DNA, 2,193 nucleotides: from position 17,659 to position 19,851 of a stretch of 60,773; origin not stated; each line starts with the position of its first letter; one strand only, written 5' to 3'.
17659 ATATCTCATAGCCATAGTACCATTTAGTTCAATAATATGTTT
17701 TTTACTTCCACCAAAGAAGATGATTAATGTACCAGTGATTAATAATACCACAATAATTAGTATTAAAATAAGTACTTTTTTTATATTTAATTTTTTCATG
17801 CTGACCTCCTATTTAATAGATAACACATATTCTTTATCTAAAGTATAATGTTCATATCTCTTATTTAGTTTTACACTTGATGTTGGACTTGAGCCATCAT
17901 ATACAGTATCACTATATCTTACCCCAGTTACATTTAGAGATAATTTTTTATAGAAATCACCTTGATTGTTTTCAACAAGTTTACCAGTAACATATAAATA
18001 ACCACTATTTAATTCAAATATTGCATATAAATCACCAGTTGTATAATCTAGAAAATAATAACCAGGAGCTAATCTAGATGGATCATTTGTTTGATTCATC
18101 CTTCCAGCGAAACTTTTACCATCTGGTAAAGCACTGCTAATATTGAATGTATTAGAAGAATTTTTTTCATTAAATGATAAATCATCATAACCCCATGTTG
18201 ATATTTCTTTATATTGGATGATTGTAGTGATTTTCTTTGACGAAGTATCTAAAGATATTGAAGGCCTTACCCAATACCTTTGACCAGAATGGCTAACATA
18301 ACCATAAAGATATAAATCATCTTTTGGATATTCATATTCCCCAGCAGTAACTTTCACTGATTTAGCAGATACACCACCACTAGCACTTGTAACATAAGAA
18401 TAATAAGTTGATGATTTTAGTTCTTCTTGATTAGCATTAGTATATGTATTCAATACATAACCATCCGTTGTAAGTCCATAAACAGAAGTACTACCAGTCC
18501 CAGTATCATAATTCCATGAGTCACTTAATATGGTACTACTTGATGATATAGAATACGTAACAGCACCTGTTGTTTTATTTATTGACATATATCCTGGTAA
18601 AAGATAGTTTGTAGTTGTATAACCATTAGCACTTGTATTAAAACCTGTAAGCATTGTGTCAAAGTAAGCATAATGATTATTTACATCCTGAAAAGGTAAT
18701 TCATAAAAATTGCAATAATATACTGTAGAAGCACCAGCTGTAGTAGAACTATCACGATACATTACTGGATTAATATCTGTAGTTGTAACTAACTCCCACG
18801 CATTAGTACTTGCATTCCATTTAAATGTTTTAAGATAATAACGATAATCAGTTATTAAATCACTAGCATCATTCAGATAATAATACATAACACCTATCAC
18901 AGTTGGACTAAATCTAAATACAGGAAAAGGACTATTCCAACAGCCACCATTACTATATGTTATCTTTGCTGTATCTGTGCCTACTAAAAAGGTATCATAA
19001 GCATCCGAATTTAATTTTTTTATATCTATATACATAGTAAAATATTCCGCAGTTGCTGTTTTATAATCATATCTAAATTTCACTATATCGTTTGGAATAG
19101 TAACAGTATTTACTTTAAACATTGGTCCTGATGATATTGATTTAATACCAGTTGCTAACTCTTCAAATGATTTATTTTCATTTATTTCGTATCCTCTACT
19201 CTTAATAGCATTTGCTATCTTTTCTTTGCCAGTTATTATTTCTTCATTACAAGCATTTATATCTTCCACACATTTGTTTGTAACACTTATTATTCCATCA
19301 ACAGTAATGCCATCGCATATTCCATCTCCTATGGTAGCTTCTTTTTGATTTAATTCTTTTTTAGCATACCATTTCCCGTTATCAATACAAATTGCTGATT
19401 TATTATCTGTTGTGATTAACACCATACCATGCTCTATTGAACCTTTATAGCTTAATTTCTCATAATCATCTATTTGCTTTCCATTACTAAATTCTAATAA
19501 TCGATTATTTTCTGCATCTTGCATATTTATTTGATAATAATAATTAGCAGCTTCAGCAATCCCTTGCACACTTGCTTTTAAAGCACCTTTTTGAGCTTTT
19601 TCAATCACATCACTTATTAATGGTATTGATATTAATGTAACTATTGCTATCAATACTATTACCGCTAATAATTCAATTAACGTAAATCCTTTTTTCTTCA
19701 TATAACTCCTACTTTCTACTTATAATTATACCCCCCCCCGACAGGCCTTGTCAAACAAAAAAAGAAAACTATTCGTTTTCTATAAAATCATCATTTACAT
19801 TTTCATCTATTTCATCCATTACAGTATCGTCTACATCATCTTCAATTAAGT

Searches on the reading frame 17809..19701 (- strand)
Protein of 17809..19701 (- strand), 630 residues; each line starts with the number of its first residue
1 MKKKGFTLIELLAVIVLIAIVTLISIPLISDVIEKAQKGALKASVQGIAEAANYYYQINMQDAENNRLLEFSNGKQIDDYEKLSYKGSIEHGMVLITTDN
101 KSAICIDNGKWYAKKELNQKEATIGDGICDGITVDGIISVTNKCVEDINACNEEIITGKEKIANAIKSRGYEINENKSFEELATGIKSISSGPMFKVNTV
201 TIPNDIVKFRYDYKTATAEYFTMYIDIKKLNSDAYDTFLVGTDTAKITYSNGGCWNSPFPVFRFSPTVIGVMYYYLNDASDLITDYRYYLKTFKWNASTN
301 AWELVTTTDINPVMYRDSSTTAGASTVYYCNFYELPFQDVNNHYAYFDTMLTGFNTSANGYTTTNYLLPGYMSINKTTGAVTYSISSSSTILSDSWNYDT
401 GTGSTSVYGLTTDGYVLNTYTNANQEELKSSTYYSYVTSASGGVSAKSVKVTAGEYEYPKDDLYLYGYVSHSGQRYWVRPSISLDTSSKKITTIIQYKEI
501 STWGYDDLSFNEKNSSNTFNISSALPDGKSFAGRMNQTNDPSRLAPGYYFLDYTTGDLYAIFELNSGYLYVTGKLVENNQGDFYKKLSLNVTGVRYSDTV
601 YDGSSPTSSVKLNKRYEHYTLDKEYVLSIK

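Call 9: find_encoding_contigs(protein=window:17809-19701:-, flank=6000, max_places=10)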
Protein window:17809-19701:- (630 aa): 3 contigs read that carry it; 1 place shown.
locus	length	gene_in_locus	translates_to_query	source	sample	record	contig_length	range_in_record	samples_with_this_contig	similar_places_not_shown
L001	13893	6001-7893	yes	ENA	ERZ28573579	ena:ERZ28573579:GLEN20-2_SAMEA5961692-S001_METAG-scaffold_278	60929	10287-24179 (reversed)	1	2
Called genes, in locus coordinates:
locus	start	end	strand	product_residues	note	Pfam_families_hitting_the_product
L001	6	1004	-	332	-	PF01458:SUFBD_core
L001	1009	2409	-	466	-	PF19295:SufBD_N, PF01458:SUFBD_core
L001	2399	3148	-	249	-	PF02463:SMC_N, PF00005:ABC_tran, PF13304:AAA_21 (faint)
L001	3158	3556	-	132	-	PF02082:Rrf2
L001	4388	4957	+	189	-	-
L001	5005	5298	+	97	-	-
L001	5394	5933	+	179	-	PF10628:CotE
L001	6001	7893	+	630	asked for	PF07963:N_methyl (weak)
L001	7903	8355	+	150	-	-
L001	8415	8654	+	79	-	PF07873:YabP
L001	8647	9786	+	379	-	PF06898:YqfD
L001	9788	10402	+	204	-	PF04892:VanZ-LLP1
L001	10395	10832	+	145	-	PF02130:YbeY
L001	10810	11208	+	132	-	PF01219:DAGK_prokar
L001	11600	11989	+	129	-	PF00383:dCMP_cyt_deam_1, PF08211:dCMP_cyt_deam_2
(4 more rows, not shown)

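Call 10: search_protein_families(library=pfam, proteins=[window:17809-19701:-], max_evalue=0.01)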
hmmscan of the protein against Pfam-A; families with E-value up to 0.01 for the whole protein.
window:17809-19701:- (630 aa): 1 family
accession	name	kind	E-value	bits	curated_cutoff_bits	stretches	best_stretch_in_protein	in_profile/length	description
PF07963.17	N_methyl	-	1.8e-06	27.7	21.2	1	2-25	3-26/27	Prokaryotic N-terminal methylation motif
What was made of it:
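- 17809..19701 (-): 630-aa prepilin-type protein: N-terminal type IV pilin module plus a beta-rich C-terminal region of unknown fold. PF07963 (call 10).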

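Call 20: find_homologous_proteins(query=window:17809-19701:-, max_evalue=0.00001)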
Query window:17809-19701:- (630 aa): 339 proteins with E <= 0.00001 among 8000 candidates; the best 120 are listed.
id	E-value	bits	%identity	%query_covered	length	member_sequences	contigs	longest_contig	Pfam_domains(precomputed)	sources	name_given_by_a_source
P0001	0.0e+0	1407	100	100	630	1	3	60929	PF07963.18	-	-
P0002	9.3e-230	782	62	100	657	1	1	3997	PF07963.18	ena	-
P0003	1.4e-145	504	45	100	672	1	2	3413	PF07963.18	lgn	-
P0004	2.9e-28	117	49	21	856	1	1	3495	PF07963.18,PF12810.14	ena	-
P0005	3.6e-26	110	49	20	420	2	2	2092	PF07963.18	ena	-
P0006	1.8e-25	108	46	20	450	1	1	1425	PF07963.18,PF12810.14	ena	-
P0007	3.6e-25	107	49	21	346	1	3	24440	PF07963.18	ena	-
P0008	2.7e-24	104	46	23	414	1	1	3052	PF07963.18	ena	-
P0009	2.2e-23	101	37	31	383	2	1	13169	PF07963.18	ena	-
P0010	1.4e-21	95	47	21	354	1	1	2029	PF07963.18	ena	-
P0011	1.5e-20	91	33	33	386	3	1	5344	-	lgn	-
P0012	1.6e-19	88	42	23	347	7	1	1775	PF07963.18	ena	-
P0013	2.6e-18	84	41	20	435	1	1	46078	PF07963.18,PF12810.14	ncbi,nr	ncbi:MAG: type II secretion system protein [Bacilli bacterium]|nr:type II secretion system protein [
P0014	1.0e-17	82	35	32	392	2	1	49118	PF07963.18,PF21939.2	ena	-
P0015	1.0e-17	82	37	26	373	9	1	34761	PF07963.18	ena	-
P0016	3.0e-17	81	39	23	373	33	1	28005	PF07963.18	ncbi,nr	ncbi:MAG: prepilin-type N-terminal cleavage/methylation domain-containing protein [Tenericutes bacte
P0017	1.8e-16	78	36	28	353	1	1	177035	PF07963.18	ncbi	-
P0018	3.2e-16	77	45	20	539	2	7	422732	PF07963.18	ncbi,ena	-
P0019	3.3e-16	77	41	22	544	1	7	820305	PF07963.18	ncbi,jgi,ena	jgi:prepilin-type N-terminal cleavage/methylation domain-containing protein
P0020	3.4e-16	77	46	19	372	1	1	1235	PF07963.18,PF21939.2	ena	-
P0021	6.7e-16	76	46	18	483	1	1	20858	PF13306.13,PF07963.18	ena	-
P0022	1.5e-15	75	36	21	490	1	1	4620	PF07963.18,PF16403.12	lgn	-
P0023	2.2e-15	74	43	20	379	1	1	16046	PF13306.13,PF07963.18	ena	-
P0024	2.4e-15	74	45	20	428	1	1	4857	PF21722.5,PF07963.18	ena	-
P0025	3.1e-15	74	45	19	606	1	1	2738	PF13229.13,PF07963.18,PF12708.13,PF05048.20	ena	-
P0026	3.5e-15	74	36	23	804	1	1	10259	PF13306.13,PF07963.18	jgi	-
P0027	4.3e-15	73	50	15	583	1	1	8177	PF07963.18,PF00041.28,PF16656.12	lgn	-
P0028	5.6e-15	73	44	18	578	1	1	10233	PF07963.18,PF13385.14,PF02210.32,PF00054.31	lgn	-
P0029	6.8e-15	73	43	21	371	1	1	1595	PF07963.18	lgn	-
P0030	8.5e-15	72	38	20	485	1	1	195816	PF07963.18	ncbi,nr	ncbi:MAG: prepilin-type N-terminal cleavage/methylation domain-containing protein [Bacilli bacterium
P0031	1.0e-14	72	35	23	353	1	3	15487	PF07963.18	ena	-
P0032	1.2e-14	72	42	18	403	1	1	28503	PF13306.13,PF07963.18,PF05725.19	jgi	-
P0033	1.5e-14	72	41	20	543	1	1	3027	PF07963.18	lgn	-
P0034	2.4e-14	71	39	20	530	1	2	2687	PF07963.18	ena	-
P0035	2.4e-14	71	44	20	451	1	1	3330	PF13306.13,PF07963.18,PF05725.19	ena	-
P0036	4.7e-14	70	36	22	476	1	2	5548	PF07963.18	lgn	-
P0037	5.5e-14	70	50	15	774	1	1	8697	PF07963.18,PF00041.28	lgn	-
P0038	1.3e-13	68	38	20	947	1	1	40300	PF07963.18,PF16403.12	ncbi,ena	-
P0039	1.3e-13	68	42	20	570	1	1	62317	PF13306.13,PF07963.18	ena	-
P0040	1.4e-13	68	38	20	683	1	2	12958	PF07963.18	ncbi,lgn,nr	ncbi:MAG: prepilin-type N-terminal cleavage/methylation domain-containing protein [Bacilli bacterium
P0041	1.6e-13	68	39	22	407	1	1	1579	PF07963.18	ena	-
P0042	1.6e-13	68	45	18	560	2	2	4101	PF07963.18,PF18998.7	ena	-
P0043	1.8e-13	68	45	18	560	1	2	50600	PF07963.18,PF18998.7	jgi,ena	-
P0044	2.5e-13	68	39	19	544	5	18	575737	PF07963.18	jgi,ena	-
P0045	2.7e-13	68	40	21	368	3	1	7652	PF07963.18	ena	-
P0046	3.0e-13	67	36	21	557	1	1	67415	PF07963.18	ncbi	-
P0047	4.5e-13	67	45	18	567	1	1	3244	PF07963.18,PF18998.7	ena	-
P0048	4.6e-13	67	38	20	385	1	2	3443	PF19789.7,PF07963.18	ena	-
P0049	1.0e-12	66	30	30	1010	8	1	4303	PF09479.17,PF07963.18,PF24893.1,PF00041.28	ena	-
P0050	1.1e-12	65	45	17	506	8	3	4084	PF07963.18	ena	-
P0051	1.2e-12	65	40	20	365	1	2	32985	PF07963.18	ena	-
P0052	1.2e-12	65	38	20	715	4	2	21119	PF07963.18,PF12799.14,PF23952.2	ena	-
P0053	1.2e-12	65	40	20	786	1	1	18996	PF03382.21,PF07963.18,PF24758.2,PF16403.12,PF23952.2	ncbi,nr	ncbi:MAG: BspA family leucine-rich repeat surface protein [Bacilli bacterium]|nr:BspA family leucine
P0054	1.2e-12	65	53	14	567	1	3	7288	PF07963.18,PF00041.28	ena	-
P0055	1.4e-12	65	36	24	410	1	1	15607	PF07963.18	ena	-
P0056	1.4e-12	65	37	20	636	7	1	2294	PF13306.13,PF07963.18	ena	-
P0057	1.6e-12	65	36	23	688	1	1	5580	PF07963.18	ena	-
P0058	1.7e-12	65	44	18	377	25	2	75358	PF07963.18,PF00041.28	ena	-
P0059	1.8e-12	65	40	20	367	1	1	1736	PF07963.18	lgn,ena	-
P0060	1.9e-12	65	48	17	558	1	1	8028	PF07963.18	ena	-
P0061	2.8e-12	64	37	20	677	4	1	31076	PF13306.13,PF07963.18,PF23952.2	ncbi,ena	-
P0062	3.0e-12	64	38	25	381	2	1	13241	PF07963.18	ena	-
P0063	3.3e-12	64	39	21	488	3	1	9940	PF07963.18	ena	-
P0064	3.5e-12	64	53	14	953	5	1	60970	PF07963.18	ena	-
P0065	3.8e-12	64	42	17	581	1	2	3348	PF09479.17,PF07963.18,PF00041.28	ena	-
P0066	6.2e-12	63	39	20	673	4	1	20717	PF07963.18,PF23952.2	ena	-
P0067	6.3e-12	63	42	20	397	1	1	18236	PF13306.13,PF07963.18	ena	-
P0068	6.4e-12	63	52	14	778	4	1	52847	PF07963.18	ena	-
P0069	7.9e-12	63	42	20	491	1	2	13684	PF07963.18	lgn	-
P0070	8.9e-12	62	34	26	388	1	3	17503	PF19789.7,PF07963.18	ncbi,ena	-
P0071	1.0e-11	62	40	20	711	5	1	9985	PF13306.13,PF07963.18,PF23952.2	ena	-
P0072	1.1e-11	62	43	19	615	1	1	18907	PF07963.18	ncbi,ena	-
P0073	1.3e-11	62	38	20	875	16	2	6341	PF07963.18,PF16403.12,PF12810.14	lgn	-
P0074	1.7e-11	62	43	19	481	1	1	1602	PF07963.18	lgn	-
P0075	1.7e-11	62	37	20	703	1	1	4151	PF13306.13,PF07963.18,PF23952.2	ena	-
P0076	1.7e-11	62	40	20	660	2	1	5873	PF13306.13,PF07963.18,PF23952.2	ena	-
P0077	1.7e-11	61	36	20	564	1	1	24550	PF13306.13,PF07963.18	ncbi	-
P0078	1.9e-11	61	39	20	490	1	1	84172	PF07963.18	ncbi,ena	-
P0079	2.1e-11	61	37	20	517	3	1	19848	PF07963.18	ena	-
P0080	2.2e-11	61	62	10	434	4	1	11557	PF03382.21,PF07963.18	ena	-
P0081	2.3e-11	61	37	20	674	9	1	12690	PF13306.13,PF07963.18,PF23952.2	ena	-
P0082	2.3e-11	61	42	18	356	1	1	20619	PF07963.18,PF21939.2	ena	-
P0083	2.4e-11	61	40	20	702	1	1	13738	PF13306.13,PF07963.18,PF23952.2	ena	-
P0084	2.5e-11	61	44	19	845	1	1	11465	PF07963.18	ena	-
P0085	3.1e-11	61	37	19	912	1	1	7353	PF13306.13,PF07963.18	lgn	-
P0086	3.1e-11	61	40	19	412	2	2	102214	PF07963.18,PF21939.2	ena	-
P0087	3.2e-11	61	41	18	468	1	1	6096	PF07963.18,PF12810.14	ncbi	-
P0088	3.4e-11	61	40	20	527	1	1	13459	PF07963.18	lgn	-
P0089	3.6e-11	60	38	18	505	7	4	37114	PF07963.18,PF07581.18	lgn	-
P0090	3.8e-11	60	41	20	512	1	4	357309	PF07963.18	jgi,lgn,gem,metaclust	metaclust:\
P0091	4.1e-11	60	40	20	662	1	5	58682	PF13306.13,PF07963.18,PF23952.2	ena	-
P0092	4.3e-11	60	40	19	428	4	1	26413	PF07963.18,PF21939.2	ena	-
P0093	4.4e-11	60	37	21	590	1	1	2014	PF07963.18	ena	-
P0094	4.4e-11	60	41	17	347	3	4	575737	PF07963.18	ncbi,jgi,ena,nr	ncbi:MAG: DUF1566 domain-containing protein [Firmicutes bacterium]|nr:DUF1566 domain-containing prot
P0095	4.5e-11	60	40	20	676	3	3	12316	PF07963.18,PF23952.2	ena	-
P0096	4.6e-11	60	41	17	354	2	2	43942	PF07963.18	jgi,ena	-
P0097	4.6e-11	60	36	20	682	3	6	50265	PF07963.18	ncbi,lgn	-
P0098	5.1e-11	60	36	23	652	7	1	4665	PF13306.13,PF07963.18,PF13855.13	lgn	-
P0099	5.1e-11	60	41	17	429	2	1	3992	PF07963.18,PF12810.14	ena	-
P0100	5.6e-11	60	40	20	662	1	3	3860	PF13306.13,PF07963.18,PF23952.2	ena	-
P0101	5.7e-11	60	40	20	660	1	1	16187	PF13306.13,PF07963.18,PF23952.2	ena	-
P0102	5.8e-11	60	38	20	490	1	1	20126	PF07963.18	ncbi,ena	-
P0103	5.9e-11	60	41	20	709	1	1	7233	PF13306.13,PF07963.18,PF23952.2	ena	-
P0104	6.0e-11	60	40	20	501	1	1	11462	PF07963.18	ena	-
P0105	6.1e-11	60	38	20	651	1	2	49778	PF07963.18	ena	-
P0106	6.3e-11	60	37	23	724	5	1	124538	PF07963.18,PF12810.14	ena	-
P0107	8.0e-11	59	46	14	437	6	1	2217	PF07963.18,PF12810.14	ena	-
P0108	1.0e-10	59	37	20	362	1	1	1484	PF19789.7,PF07963.18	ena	-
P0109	1.0e-10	59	36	20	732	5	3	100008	PF13306.13,PF07963.18,PF23952.2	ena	-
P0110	1.5e-10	58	44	17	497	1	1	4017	PF13306.13,PF07963.18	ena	-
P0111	1.5e-10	58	37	20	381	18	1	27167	PF07963.18,PF21939.2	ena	-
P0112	1.7e-10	58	39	19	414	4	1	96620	PF07963.18,PF21939.2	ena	-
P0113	1.7e-10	58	37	23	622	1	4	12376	PF07963.18,PF02368.25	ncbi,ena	-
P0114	2.0e-10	58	37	20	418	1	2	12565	PF07963.18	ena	-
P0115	2.6e-10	58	33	30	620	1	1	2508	PF07963.18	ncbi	-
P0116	2.6e-10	58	36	20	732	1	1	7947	PF13306.13,PF07963.18,PF23952.2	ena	-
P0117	2.6e-10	58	40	20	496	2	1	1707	PF07963.18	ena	-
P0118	2.6e-10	58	39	19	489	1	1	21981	PF07963.18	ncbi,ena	-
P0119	3.3e-10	57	38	18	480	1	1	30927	PF07963.18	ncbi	-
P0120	3.4e-10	57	52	13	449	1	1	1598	PF03382.21,PF07963.18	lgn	-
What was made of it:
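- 17809..19701 (-): Only two full-length relatives were found (call 20).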

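Call 21: find_encoding_contigs(protein=P0002, flank=4000, max_places=6)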
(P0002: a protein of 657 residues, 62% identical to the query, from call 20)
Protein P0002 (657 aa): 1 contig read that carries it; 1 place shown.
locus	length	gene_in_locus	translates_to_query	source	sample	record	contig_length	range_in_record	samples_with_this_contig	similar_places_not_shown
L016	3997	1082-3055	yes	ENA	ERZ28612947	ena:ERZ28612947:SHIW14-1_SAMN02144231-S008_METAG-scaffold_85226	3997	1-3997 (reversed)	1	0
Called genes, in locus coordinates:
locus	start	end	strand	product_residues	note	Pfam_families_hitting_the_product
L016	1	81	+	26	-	?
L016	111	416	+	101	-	-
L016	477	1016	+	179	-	PF10628:CotE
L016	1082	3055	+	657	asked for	PF07963:N_methyl (weak)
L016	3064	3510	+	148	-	-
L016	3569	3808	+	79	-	PF07873:YabP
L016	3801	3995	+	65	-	?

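Call 22: find_encoding_contigs(protein=P0003, flank=4000, max_places=6)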
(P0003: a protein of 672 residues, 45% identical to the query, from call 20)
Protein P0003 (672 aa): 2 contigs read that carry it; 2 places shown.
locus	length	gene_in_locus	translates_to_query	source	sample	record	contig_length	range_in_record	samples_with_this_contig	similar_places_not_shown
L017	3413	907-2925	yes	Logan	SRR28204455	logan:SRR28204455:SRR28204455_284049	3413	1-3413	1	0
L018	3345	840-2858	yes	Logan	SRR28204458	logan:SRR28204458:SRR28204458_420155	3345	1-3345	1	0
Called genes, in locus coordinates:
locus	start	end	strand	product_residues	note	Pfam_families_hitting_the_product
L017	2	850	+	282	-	?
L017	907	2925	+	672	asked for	PF07963:N_methyl (weak)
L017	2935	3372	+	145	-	-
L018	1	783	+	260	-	?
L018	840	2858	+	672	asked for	PF07963:N_methyl (weak)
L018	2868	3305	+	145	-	-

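Call 48: search_protein_families(library=phrogs, proteins=[window:17809-19701:-], max_evalue=0.01)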
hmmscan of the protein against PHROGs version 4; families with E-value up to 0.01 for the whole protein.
window:17809-19701:- (630 aa): 4 families
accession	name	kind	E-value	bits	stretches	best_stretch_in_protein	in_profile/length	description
phrog_27437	-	unknown function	4.9e-07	31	1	2-67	6-67/140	-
phrog_11596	-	unknown function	5.2e-06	27.4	1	2-47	4-49/187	-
phrog_11263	-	unknown function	3.7e-05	24.5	1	3-31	1-29/72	-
phrog_13280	-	unknown function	0.0005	20.9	1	1-24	1-24/67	-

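Call 59: search_solved_structures(query=window:17809-19701:-, max_evalue=1)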
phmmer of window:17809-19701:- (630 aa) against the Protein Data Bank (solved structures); distinct sequences matched with E-value up to 1: 16.
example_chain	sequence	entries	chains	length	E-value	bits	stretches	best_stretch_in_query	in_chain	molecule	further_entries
9egp_A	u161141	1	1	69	0.00018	23.3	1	2-56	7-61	Geopilin domain 1 protein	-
7tgg_A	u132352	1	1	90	0.0015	20.4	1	3-51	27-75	Geopilin domain 1 protein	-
8pfb_G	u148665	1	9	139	0.0032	19.3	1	6-63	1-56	Type IV pilin PilE1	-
9lab_B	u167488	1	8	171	0.02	16.6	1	2-100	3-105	MSHA major pilin subunit MshA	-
2hi2_A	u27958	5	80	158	0.021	16.6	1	6-73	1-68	Fimbrial protein | PilA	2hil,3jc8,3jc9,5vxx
1ay2_A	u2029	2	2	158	0.029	16.1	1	6-70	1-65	TYPE 4 PILIN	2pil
9laa_A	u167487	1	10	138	0.054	15.2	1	3-50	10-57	Type IV pilin protein PilA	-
2m7g_A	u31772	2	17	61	0.1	14.3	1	6-51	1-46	Geopilin domain 1 protein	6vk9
9i1r_B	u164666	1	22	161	0.14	13.9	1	297-401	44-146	Allophycocyanin beta subunit apoprotein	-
8or7_B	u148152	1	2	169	0.14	13.8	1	297-401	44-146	Allophycocyanin beta subunit apoprotein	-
5kua_A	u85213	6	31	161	0.17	13.5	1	6-57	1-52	pilin | Neisseria meningitidis PilE variant SB-GATDH | Neisseria meningitidis PilE, SB-DATDH variant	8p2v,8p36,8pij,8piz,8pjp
8p3b_A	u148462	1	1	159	0.19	13.4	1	6-57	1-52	Fimbrial protein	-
6xxe_A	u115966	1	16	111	0.45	12.2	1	6-50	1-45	Uncharacterized protein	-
8uhe_B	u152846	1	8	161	0.51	12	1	294-401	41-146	ApcB2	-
8qqj_J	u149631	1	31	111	0.53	11.9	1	6-50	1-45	Type IV narrow pilus major component PilA5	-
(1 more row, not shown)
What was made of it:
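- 17809..19701 (-): Weak sequence matches to the N-termini of solved type IV pilins (call 59).
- On Type IV pilin / pseudopilin-like protein (the controlled gene): Weak sequence matches to solved pilins (call 59).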

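Call 79: predict_structure(alignment_id=A4)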
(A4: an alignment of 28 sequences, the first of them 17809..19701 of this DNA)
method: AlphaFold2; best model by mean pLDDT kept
length: 630 residues; sequences in the alignment: 28
mean_pLDDT: 65.9   pTM: 0.41
mean pLDDT of the five models: 65.9, 64.6, 62.2, 60.9, 59.5
residues with pLDDT >= 90: 68; 70-90: 228; 50-70: 180; < 50: 154
segments of 3 or more residues with pLDDT < 50: 1-4, 144-159, 168-171, 179-203, 244-258, 312-324, 438-444, 465-478, 499-511, 579-586, 603-630
pLDDT, mean of each block of 10 residues (from residue 1): 53 69 59 81 92 91 89 89 86 94 93 92 91 89 45 40 50 51 41 26 64 74 82 85 48 41 74 64 64 87 83 47 51 57 69 67 70 81 71 67 76 74 85 63 60 62 47 42 62 59 38 62 69 69 79 73 79 65 50 72 39 30 28
secondary structure, 60 per line:
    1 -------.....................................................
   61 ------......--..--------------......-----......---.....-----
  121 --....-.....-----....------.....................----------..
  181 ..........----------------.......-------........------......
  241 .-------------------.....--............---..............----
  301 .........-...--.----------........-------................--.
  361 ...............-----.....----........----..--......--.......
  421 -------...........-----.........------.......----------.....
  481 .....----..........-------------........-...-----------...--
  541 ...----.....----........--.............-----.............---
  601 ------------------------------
elements in order (helices of 4 or more, strands of 3 or more residues): H8-60 E67-72 E91-96 E102-107 E111-115 E123-126 E128-132 E138-141 H148-168 H179-190 E207-213 E221-228 E235-241 E261-265 E268-279 E283-296 E301-309 E327-334 E342-357 E360-375 E381-385 E390-397 E406-411 E414-420 E428-438 E444-452 H459-465 E476-485 E490-499 E513-520 E536-538 E548-552 E557-564 E567-579 E585-597
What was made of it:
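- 17809..19701 (-): In the AF2 model residues 8-141 have pLDDT of about 90 (call 79).
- On Type IV pilin / pseudopilin-like protein (the controlled gene): AF2 model: helix 8-60 and strands 67-141, with pLDDT of about 90 (call 79).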

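Call 81: fold_search(model_id=the predicted structure, library=pdb)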
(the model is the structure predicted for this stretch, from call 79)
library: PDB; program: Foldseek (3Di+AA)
matches with E <= 10: 854; with E <= 0.001: 1
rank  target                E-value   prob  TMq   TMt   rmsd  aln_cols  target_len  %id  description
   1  8ptx_A                4.7e-05  0.66  0.12  0.08  27.0       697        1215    7  Cryo-EM structure of human Elp123 in complex with tRNA, acetyl-CoA, 5'-deoxyadenosine and methionine (released 2024-04-17)
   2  6ue5_A                1.6e-03  0.66  0.13  0.18  21.9       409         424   10  Crystal structure of full-length human DCAF15-DDB1-deltaPBP-DDA1-RBM39 in complex with 4-(aminomethyl)-N-(3-cyano-4-me (released 2019-12-18)
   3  3iul                  2.1e-03  0.41  0.11  0.11  27.7       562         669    7  apPEP_WT1 opened state (released 2010-05-05)
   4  5tik_B                2.4e-03  0.14  0.08  0.12  23.7       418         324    7  Structural basis for inhibition of erythrocyte invasion by antibodies to Plasmodium falciparum protein CyRPA (released 2017-03-01)
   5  6ud7_A                2.8e-03  0.75  0.15  0.20  21.8       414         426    9  Crystal structure of full-length human DCAF15-DDB1(deltaBPB)-DDA1-RBM39 in complex with indisulam (released 2019-12-18)
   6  5gm6_F                3.1e-03  0.14  0.10  0.07  33.4       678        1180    9  Cryo-EM structure of the activated spliceosome (Bact complex) at 3.5 angstrom resolution (released 2016-09-21)
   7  7dco_3                3.2e-03  0.11  0.09  0.06  34.7       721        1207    8  Cryo-EM structure of the activated spliceosome (Bact complex) at an atomic resolution of 2.5 angstrom (released 2021-03-17)
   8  4a0p_A                3.6e-03  0.10  0.07  0.07  29.9       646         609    8  Crystal structure of LRP6P3E3P4E4 (released 2011-10-26)
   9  5ezo_A                4.0e-03  0.44  0.13  0.19  21.3       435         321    7  Crystal Structure of PfCyRPA in complex with an invasion-inhibitory antibody Fab. (released 2017-01-11)
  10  5tik_C                4.0e-03  0.25  0.09  0.15  21.9       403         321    8  Structural basis for inhibition of erythrocyte invasion by antibodies to Plasmodium falciparum protein CyRPA (released 2017-03-01)
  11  5yzn_C                4.0e-03  0.25  0.10  0.10  24.2       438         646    7  Crystal structure of S9 peptidase (active form) from Deinococcus radiodurans R1 (released 2018-11-14)
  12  7esk_A                4.2e-03  0.33  0.09  0.13  22.2       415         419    8  Crystal structure of a L-rhamnose-alpha-1,4-D-glucuronate lyase from Fusarium oxysporum 12S, Ligand free form (released 2021-08-04)
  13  8i7o_P1               4.2e-03  0.10  0.08  0.08  28.8       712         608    5  In situ structure of axonemal doublet microtubules in mouse sperm with 16-nm repeat (released 2023-10-11)
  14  6fyx_p                4.4e-03  0.35  0.15  0.15  24.0       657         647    7  Structure of a partial yeast 48S preinitiation complex with eIF5 N-terminal domain (model C1) (released 2018-12-05)
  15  7ung_e                4.8e-03  0.15  0.09  0.09  23.0       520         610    8  48-nm repeat of the human respiratory doublet microtubule (released 2022-10-05)
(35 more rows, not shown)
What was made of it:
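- Tried and rejected: Foldseek search of the 630-aa model against the PDB (call 81).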
